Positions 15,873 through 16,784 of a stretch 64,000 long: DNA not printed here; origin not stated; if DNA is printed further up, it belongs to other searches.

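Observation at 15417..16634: Full-length GreA fused to a ~230-aa N-terminal GIY-YIG-like domain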

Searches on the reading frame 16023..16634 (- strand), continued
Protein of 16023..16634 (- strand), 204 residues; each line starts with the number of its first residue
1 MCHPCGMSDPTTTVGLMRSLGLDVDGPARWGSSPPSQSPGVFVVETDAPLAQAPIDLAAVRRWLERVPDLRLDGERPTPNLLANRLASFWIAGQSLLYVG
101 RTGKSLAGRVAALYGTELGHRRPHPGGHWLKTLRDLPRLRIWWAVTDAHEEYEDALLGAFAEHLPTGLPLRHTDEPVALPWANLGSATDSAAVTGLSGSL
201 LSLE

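Call 65: fold_search(model_id=the predicted structure, library=pdb)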
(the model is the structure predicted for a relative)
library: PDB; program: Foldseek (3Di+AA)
matches with E <= 10: 152; with E <= 0.001: 0
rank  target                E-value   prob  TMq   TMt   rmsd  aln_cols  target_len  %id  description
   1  8b9x_A                2.9e-01  0.69  0.17  0.19   4.4        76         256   14  Chimeric protein of human UFM1 E3 ligase, UFL1, and DDRGK1 (released 2023-10-25)
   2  8b9x_B                3.1e-01  0.69  0.17  0.19   4.4        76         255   14  Chimeric protein of human UFM1 E3 ligase, UFL1, and DDRGK1 (released 2023-10-25)
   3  3o2p_E                8.9e-01  0.47  0.18  0.47   4.5        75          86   15  A Dual E3 Mechanism for Rub1 Ligation to Cdc53: Dcn1(P)-Cdc53(WHB) (released 2010-09-15)
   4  6a6i_A                1.3e+00  0.23  0.17  0.40   7.9        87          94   14  Crystal structure of the winged-helix domain of Cockayne syndrome group B protein in complex with ubiquitin (released 2019-02-13)
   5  6az1_a                1.3e+00  0.15  0.14  0.35   6.0        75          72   19  Cryo-EM structure of the small subunit of Leishmania ribosome bound to paromomycin (released 2017-12-06)
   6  1iuy_MODEL_1_A        1.5e+00  0.21  0.17  0.42   9.9        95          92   10  Solution structure of the cullin-3 homologue (released 2003-10-07)
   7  5ngm_AL               1.5e+00  0.07  0.10  0.20  10.3        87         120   18  2.9S structure of the 70S ribosome composing the S. aureus 100S complex (released 2017-10-04)
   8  9e77_B                1.6e+00  0.12  0.13  0.17   5.5        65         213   17  Cryo-EM structure of CSN-N8 in complex with CSN5i-3 (released 2025-12-03)
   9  8ovj_Sa               1.7e+00  0.11  0.14  0.33   6.0        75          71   19  CRYO-EM STRUCTURE OF LEISHMANIA MAJOR 80S RIBOSOME : PARENTAL STRAIN (released 2024-05-08)
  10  9qit_D                1.7e+00  0.01  0.12  0.09  19.1       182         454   15  Crystal structure of a D-lactate dehydrogenase in complex with D-lactate from Porcellio dilatatus (released 2025-12-03)
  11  6p4g_a                1.8e+00  0.14  0.13  0.36   6.1        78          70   18  Structure of a mammalian small ribosomal subunit in complex with the Israeli Acute Paralysis Virus IRES (Class 1) (released 2019-09-18)
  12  8sro_C                1.9e+00  0.21  0.16  0.42   4.7        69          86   13  FoxP3 tetramer on TTTG repeats (released 2023-10-18)
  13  5aim_A                1.9e+00  0.11  0.14  0.31   6.8        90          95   14  Crystal structure of T138 central eWH domain (released 2015-06-24)
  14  9qit_B                1.9e+00  0.02  0.13  0.10  19.2       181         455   15  Crystal structure of a D-lactate dehydrogenase in complex with D-lactate from Porcellio dilatatus (released 2025-12-03)
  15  3key                  2.0e+00  0.20  0.16  0.25   5.9        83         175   13  Crystal structure of S. cerevisiae Stn1 C-terminal (released 2009-12-22)
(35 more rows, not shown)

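Call 70: list_cluster_members(proteins=[P0178, P0182, P0192, P0198, P0209, P0214, P0193, P0227, P0247, P0090])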
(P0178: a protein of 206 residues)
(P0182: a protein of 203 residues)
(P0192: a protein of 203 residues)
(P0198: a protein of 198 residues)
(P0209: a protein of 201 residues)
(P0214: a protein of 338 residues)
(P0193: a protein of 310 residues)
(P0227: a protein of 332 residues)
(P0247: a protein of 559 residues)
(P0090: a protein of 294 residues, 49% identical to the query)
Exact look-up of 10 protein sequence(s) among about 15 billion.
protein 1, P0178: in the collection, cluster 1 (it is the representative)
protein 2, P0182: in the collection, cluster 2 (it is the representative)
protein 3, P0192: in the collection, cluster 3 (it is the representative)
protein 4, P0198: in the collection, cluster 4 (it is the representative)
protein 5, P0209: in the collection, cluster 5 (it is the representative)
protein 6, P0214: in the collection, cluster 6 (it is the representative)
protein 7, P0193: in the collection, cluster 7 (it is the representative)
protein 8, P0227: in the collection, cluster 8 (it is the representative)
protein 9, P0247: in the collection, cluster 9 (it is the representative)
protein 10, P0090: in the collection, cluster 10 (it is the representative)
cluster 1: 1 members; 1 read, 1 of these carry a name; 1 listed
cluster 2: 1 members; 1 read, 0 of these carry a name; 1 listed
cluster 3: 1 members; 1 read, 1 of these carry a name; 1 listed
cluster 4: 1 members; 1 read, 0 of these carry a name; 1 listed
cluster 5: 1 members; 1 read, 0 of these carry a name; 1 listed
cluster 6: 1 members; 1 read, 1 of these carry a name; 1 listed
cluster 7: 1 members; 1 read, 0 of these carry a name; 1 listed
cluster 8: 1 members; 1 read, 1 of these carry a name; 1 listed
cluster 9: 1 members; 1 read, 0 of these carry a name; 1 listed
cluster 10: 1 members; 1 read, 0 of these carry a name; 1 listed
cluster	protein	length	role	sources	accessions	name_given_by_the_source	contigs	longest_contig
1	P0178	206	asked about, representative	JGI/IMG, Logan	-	hypothetical protein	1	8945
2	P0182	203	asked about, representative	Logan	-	-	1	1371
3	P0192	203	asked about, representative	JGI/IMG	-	hypothetical protein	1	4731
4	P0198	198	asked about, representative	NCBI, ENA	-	-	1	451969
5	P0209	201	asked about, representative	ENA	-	-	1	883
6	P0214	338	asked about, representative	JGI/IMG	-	hypothetical protein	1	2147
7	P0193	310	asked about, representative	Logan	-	-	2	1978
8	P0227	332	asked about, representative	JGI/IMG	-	hypothetical protein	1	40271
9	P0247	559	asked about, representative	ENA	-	-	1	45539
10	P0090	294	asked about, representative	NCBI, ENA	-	-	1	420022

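Call 71: find_encoding_contigs(protein=P0198, flank=5000, max_places=2)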
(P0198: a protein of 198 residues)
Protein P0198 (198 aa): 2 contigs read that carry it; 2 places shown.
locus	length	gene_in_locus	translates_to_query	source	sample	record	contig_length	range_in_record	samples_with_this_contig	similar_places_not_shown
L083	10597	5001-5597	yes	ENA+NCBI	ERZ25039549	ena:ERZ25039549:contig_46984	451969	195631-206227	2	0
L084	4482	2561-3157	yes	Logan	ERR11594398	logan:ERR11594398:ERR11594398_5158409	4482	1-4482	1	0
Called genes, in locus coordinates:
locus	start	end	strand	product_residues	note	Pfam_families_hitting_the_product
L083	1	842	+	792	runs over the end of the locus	PF00271:Helicase_C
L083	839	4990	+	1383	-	PF02384:N6_Mtase (faint), PF20473:MmeI_Mtase (weak), PF07669:Eco57I, PF20466:MmeI_TRD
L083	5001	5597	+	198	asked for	-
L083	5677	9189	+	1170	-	PF00271:Helicase_C (weak)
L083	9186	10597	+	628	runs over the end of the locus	PF09369:MZB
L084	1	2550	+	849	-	?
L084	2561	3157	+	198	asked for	-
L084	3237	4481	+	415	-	?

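Call 72: find_encoding_contigs(protein=P0227, flank=5000, max_places=2)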
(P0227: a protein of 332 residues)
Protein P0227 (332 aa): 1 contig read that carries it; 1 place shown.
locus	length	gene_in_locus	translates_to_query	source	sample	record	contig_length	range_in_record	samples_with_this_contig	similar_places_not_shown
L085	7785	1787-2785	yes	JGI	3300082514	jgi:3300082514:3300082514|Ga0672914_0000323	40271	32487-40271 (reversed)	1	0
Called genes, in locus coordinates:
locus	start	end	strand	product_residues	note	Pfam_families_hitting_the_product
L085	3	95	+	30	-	?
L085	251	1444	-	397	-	-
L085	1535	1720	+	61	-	-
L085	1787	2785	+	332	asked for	-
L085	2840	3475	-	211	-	PF09517:RE_Eco29kI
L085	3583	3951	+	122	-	-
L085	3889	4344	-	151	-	PF03852:Vsr, PF04480:DUF559 (faint), PF18741:MTES_1575 (faint)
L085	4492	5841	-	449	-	PF00145:DNA_methylase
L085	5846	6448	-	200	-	-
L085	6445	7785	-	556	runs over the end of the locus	PF04471:Mrr_cat, PF04851:ResIII, PF00270:DEAD, PF18766:SWI2_SNF2, PF00271:Helicase_C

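Call 73: search_protein_families(library=padloc, proteins=[L083:3-842:+, L083:839-4990:+, P0198, L083:5677-9189:+, L083:9186-10595:+, P0227, P0090, P0247], max_evalue=0.001)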
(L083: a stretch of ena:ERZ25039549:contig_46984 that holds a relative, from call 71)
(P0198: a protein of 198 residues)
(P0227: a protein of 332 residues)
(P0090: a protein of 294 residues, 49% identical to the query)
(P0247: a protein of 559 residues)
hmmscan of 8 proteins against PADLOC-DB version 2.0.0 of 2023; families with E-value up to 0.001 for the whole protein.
L083:3-842:+ (279 aa): 7 families
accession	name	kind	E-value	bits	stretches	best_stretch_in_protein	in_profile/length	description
PDLC02621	DrmD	-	6.7e-82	274.2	1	4-277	761-1037/1040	DrmD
PDLC02572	DrmA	-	2.4e-79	265.5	1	5-279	763-1039/1043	DrmA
PDLC02628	DrmD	-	4.4e-67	224.5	1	5-276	93-366/373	DrmD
PDLC02629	DrmD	-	9.8e-67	223.5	1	5-276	228-501/508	DrmD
PDLC02631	DrmD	-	2.5e-35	120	1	73-276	15-220/227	DrmD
PDLC02625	DrmD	-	1.8e-20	71.1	1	5-273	506-779/792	DrmD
PDLC02633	DrmD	-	6.9e-14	48.8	1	5-68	774-839/839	DrmD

L083:839-4990:+ (1383 aa): 32 families (the best 25 are shown)
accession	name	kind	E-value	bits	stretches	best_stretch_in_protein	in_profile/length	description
PDLC02643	DrmMI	-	0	1721.3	1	4-1371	5-1335/1347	DrmMI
PDLC03618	REase_MTase_IIG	-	0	1021.5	1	8-1360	6-1330/1429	Type IIG restriction enzyme-methyltransferase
PDLC02638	DrmMI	-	8.2e-292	968.7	1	5-949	3-934/935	DrmMI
PDLC02644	DrmMI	-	9.4e-249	826.2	1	512-1375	15-896/988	DrmMI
PDLC02645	DrmMI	-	3.3e-214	711.4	1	9-806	7-764/772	DrmMI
PDLC02646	DrmMI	-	3.4e-177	589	1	624-1368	2-775/792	DrmMI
PDLC02642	DrmMI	-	1.5e-132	441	1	7-581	6-571/594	DrmMI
PDLC02640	DrmMI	-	2.1e-126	421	2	929-1351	534-979/1015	DrmMI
PDLC02639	DrmMI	-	6.8e-117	389.8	2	287-806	1-468/803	DrmMI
PDLC03622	REase_MTase_IIG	-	1.6e-73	245.8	2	156-492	1-338/1524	Type IIG restriction enzyme-methyltransferase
PDLC03599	REase_MTase_IIG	-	4.1e-59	198.4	1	886-1308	470-910/959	Type IIG restriction enzyme-methyltransferase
PDLC03627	REase_MTase_IIG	-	3.3e-54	182.1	1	887-1351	564-1030/1136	Type IIG restriction enzyme-methyltransferase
PDLC02626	DrmD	-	8.2e-39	131.6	1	1200-1369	10-185/276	DrmD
PDLC03620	REase_MTase_IIG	-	1.1e-21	74.3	1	602-736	599-733/1378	Type IIG restriction enzyme-methyltransferase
PDLC03629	REase_MTase_IIG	-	5.6e-21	72.1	2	551-730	370-537/1182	Type IIG restriction enzyme-methyltransferase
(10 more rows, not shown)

P0198 (198 aa): 0 families

L083:5677-9189:+ (1170 aa): 10 families
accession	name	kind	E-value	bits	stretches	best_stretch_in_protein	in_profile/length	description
PDLC02567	DrmA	-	4.2e-304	1010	1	79-1162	646-1728/1750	DrmA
PDLC02575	DrmA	-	1.1e-299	994.1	1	306-1159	6-831/837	DrmA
PDLC02571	DrmA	-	4.1e-211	701.7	3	638-1116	768-1235/1282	DrmA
PDLC02577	DrmA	-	1.3e-208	692.5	1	488-1157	1-677/697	DrmA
PDLC02568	DrmA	-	1.4e-118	395.1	1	565-1155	11-598/611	DrmA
PDLC02574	DrmA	-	8.4e-81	268.9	1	911-1163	5-259/269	DrmA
PDLC02576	DrmA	-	1.3e-59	200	2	422-801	492-848/1235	DrmA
PDLC02573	DrmA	-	2.5e-07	27.1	1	941-1032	795-887/1018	DrmA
PDLC02569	DrmA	-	5.2e-07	25.8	1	942-1013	831-902/1095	DrmA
PDLC02570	DrmA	-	1.5e-05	21.5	1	942-1016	583-657/851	DrmA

L083:9186-10595:+ (470 aa): 3 families
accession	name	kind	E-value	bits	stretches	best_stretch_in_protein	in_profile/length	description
PDLC02583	DrmB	-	2.1e-26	91.2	1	17-281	5-250/606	DrmB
PDLC02584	DrmB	-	1.8e-23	81.1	1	188-463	7-285/445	DrmB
PDLC02579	DrmB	-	2.4e-18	64.2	1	309-459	6-153/314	DrmB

P0227 (332 aa): 0 families

P0090 (294 aa): 0 families

P0247 (559 aa): 0 families

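Call 74: find_encoding_contigs(protein=P0178, flank=6000, max_places=2)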
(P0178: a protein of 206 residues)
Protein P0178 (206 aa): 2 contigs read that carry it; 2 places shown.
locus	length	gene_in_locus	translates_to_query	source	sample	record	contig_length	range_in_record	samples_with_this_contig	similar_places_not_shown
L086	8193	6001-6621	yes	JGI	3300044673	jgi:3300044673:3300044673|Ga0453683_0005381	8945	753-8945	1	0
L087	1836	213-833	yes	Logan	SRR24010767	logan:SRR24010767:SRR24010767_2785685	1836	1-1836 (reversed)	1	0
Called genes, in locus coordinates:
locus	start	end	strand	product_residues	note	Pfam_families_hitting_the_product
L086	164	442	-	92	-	-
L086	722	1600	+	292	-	-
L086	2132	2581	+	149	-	-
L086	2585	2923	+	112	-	-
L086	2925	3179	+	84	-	-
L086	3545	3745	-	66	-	-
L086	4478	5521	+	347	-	PF00072:Response_reg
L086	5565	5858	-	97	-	-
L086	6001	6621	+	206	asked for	-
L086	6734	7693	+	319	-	PF11907:DUF3427, PF13391:HNH_2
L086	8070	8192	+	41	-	?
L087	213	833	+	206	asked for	-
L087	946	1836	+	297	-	?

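Call 75: find_encoding_contigs(protein=P0247, flank=6000, max_places=2)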
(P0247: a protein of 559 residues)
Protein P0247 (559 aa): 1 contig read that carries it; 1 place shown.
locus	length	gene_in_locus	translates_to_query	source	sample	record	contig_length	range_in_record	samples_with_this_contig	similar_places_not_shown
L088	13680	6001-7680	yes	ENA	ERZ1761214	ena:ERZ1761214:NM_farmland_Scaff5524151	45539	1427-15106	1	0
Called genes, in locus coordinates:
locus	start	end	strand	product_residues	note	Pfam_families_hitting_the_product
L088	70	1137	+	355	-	PF01979:Amidohydro_1, PF07969:Amidohydro_3 (faint)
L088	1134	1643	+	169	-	PF04978:MST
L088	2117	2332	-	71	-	-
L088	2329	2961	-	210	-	-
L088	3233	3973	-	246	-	PF00481:PP2C (faint), PF13672:PP2C_2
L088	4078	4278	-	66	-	-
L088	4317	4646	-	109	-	-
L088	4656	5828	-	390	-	PF01381:HTH_3 (weak), PF13560:HTH_31, PF06114:Peptidase_M78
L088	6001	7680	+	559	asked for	-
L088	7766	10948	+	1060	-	PF04257:RecC_N, PF27451:RecC_4th, PF17946:RecC_C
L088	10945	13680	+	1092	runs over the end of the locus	PF00580:UvrD-helicase, PF13245:AAA_19, PF13604:AAA_30 (faint), PF12705:PDDEXK_1 (faint), PF13361:UvrD_C (weak), PF13538:UvrD_C_2 (faint)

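Call 76: find_encoding_contigs(protein=P0192, flank=6000, max_places=2)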
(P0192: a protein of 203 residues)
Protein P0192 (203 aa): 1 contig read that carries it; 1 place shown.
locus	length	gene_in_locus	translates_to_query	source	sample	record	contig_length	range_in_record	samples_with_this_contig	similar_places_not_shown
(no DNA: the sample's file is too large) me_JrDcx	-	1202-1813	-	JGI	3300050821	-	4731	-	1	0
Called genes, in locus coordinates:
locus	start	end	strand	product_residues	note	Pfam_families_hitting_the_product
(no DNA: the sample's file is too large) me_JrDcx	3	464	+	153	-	?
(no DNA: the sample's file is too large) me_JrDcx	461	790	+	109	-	-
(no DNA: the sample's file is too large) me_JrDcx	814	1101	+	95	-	-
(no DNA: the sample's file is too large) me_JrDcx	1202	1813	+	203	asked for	-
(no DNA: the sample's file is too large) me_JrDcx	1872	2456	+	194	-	-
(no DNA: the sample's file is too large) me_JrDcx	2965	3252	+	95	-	-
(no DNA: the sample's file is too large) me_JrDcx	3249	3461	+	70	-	-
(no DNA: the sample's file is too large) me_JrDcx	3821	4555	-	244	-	-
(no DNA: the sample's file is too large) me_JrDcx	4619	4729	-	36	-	?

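Call 83: find_related_loci(query=A4, collection=viral_contigs, flank=6000)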
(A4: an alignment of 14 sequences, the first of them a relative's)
Query A4 (338 aa) in viral_contigs; peptide patterns used: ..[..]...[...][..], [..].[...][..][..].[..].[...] (x = any residue, [..] = any of these).
50 stretches matched a pattern, but none encodes a relative of the query by tblastn (E <= 1e-3).

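Call 84: find_related_loci(query=A4, collection=metagenome_contigs, flank=7000)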
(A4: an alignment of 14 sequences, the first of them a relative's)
Query A4 (338 aa) in metagenome_contigs; peptide patterns used: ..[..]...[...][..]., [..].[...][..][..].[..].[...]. (x = any residue, [..] = any of these).
231 stretches matched a pattern; 179 encode a relative of the query (tblastn E <= 1e-3); the best 80 are kept; 80 distinct loci.
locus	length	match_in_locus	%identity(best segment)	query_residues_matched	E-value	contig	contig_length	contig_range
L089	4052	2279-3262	59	1-332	5e-118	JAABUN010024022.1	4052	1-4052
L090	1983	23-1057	58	1-338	1e-121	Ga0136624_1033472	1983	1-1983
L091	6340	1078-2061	56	1-329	2e-102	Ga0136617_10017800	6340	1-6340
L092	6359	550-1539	54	1-337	2e-96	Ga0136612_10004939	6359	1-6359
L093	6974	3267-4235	52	1-330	3e-95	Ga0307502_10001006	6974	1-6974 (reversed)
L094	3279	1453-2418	51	1-328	2e-87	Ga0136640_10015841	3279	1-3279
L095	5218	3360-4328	50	1-321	2e-85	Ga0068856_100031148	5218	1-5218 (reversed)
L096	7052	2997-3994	60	1-337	3e-85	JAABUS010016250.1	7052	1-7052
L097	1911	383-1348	48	1-333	7e-86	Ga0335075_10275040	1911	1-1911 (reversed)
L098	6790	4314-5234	50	1-317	4e-81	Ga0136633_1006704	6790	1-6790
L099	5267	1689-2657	46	1-332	1e-80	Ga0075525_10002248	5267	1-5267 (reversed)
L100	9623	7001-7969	46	1-332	2e-80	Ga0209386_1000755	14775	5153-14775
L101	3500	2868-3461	65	1-198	3e-80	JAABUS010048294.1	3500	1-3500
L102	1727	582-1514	50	1-326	2e-83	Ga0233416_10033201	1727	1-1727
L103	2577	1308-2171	46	1-309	8e-77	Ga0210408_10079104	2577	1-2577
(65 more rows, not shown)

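Call 87: search_protein_families(library=pfam, alignment_id=A5, max_evalue=0.00001)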
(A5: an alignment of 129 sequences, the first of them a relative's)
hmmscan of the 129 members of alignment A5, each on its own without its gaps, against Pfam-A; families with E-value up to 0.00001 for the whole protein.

A. member 1, L089:1736-2266:+ (177 aa): 0 families

B. families by the number of members that match (of 129 scanned): 88 families (the first 25 are shown)
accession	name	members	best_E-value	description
PF13604.12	AAA_30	5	3.2e-11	AAA domain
PF04851.21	ResIII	4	2.9e-32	Type III restriction enzyme, res subunit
PF09848.15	SLFN-g3_helicase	3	3.6e-85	Schlafen group 3, DNA/RNA helicase domain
PF13245.12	AAA_19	3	4.4e-21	AAA domain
PF04326.19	SLFN_AlbA_2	3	1e-14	Schlafen, AlbA_2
PF03235.19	GmrSD_N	2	1.2e-31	GmrSD restriction endonuclease, N-terminal domain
PF13289.12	SIR2_2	2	8.4e-29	SIR2-like domain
PF13191.12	AAA_16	2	1.1e-26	AAA ATPase domain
PF04471.18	Mrr_cat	2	2e-26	Restriction endonuclease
PF13087.12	AAA_12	2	1.4e-23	AAA domain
PF00589.27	Phage_integrase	2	1.1e-19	Phage integrase family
PF07669.17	Eco57I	2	2.6e-17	Eco57I restriction-modification methylase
PF13086.12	AAA_11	2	5.2e-13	AAA domain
PF13749.12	HATPase_c_4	2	1.3e-11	Putative ATP-dependent DNA helicase recG C-terminal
PF01443.25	Viral_helicase1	2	3e-08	Viral superfamily 1 RNA helicase core domain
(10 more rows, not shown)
